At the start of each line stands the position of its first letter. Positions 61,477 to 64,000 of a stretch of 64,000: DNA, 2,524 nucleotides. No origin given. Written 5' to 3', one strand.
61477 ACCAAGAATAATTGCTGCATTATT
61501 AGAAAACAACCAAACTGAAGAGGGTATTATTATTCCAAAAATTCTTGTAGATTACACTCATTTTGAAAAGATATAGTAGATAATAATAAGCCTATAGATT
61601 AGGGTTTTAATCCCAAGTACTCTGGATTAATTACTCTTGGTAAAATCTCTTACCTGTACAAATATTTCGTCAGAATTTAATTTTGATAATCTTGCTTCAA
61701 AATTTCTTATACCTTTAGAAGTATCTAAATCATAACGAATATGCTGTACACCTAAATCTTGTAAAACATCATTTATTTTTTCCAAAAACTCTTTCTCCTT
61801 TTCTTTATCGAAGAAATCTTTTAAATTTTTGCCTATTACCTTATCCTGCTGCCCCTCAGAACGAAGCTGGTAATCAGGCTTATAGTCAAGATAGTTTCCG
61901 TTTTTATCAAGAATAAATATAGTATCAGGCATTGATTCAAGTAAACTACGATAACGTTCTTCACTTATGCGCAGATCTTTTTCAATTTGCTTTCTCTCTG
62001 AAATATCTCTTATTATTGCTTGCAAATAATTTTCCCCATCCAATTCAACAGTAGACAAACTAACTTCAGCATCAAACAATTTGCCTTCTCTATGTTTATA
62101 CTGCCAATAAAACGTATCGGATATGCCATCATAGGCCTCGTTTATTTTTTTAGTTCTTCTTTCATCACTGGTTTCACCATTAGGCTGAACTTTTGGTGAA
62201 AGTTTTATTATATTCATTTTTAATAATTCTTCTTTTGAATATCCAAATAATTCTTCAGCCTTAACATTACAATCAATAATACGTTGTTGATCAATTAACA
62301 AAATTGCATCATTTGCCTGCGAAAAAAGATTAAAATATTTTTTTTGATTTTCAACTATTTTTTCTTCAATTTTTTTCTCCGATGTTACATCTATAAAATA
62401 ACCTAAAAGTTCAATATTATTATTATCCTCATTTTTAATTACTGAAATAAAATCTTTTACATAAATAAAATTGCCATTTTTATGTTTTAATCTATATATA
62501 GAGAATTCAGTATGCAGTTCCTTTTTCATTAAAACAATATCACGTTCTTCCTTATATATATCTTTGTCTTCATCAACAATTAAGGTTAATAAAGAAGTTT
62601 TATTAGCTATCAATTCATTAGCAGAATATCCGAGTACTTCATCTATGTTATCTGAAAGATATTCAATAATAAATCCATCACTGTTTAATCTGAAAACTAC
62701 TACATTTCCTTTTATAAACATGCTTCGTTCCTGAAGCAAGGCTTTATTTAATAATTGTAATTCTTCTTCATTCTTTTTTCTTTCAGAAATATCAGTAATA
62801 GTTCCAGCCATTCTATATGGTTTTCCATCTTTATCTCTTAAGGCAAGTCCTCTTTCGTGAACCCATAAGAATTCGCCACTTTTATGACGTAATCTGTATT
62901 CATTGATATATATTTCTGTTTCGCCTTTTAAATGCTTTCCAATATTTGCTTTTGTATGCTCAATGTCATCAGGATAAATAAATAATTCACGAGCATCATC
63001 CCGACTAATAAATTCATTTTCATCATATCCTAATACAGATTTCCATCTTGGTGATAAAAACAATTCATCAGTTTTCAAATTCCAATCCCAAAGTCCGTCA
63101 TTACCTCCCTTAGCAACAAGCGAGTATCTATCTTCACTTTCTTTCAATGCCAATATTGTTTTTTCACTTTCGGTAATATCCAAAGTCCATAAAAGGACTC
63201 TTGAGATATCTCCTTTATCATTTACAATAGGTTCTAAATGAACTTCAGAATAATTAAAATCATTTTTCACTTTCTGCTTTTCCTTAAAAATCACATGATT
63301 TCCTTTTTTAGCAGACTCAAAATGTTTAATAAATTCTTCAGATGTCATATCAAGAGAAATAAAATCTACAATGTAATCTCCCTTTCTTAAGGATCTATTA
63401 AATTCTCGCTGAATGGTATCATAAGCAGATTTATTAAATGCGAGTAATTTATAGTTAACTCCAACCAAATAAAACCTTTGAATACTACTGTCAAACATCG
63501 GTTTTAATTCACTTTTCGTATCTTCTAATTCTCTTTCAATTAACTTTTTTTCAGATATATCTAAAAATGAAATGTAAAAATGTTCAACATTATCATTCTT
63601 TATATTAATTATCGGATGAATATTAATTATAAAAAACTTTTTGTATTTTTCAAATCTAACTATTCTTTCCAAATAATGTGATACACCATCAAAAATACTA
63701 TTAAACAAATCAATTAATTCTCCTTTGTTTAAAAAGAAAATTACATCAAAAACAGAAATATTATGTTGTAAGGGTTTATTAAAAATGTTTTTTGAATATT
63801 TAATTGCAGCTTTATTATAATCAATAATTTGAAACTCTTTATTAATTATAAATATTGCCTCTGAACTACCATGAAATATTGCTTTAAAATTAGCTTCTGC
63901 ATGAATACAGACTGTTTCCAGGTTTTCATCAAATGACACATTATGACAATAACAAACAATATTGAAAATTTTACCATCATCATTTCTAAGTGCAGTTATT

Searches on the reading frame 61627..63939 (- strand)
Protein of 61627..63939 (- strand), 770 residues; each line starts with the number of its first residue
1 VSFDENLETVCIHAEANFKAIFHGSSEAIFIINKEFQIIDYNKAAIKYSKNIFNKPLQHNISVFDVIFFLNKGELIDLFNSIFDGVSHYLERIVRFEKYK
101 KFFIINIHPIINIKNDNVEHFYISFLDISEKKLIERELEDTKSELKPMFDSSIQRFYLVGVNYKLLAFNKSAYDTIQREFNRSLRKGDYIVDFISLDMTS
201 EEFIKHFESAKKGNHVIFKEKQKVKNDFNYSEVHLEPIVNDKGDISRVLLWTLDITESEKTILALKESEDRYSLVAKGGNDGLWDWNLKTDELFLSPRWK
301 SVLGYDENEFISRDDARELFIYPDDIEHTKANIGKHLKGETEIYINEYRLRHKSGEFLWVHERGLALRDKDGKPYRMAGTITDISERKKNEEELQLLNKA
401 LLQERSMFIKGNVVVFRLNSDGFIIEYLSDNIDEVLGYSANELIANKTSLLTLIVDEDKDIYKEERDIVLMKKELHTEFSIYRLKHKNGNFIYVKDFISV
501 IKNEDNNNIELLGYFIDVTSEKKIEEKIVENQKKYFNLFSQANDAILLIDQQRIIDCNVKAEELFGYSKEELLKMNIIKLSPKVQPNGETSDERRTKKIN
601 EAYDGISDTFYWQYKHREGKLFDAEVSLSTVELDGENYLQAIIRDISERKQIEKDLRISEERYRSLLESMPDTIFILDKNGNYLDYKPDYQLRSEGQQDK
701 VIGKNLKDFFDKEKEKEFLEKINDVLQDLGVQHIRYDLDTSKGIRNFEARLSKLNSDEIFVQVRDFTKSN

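Call 107: search_protein_families(library=pfam, proteins=[window:61627-63939:-], max_evalue=0.01)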
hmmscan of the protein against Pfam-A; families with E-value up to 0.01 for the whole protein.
window:61627-63939:- (770 aa): 6 families
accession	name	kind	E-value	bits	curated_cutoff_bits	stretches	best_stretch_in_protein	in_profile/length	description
PF08447.18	PAS_3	-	5e-38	129.7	25.6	2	293-381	2-89/89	PAS fold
PF13426.13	PAS_9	-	7.1e-36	123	27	3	543-648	1-103/103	PAS domain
PF00989.32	PAS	-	7.4e-27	94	22.6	3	661-757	1-99/113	PAS fold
PF08448.16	PAS_4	-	5.3e-22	78.6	23.1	1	667-761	1-100/110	PAS fold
PF13188.13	PAS_8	-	3.1e-20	71.8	21.8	2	534-594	2-60/65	PAS domain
PF14598.12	PAS_11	-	0.00024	21.4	25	0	420-510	10-95/109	PAS domain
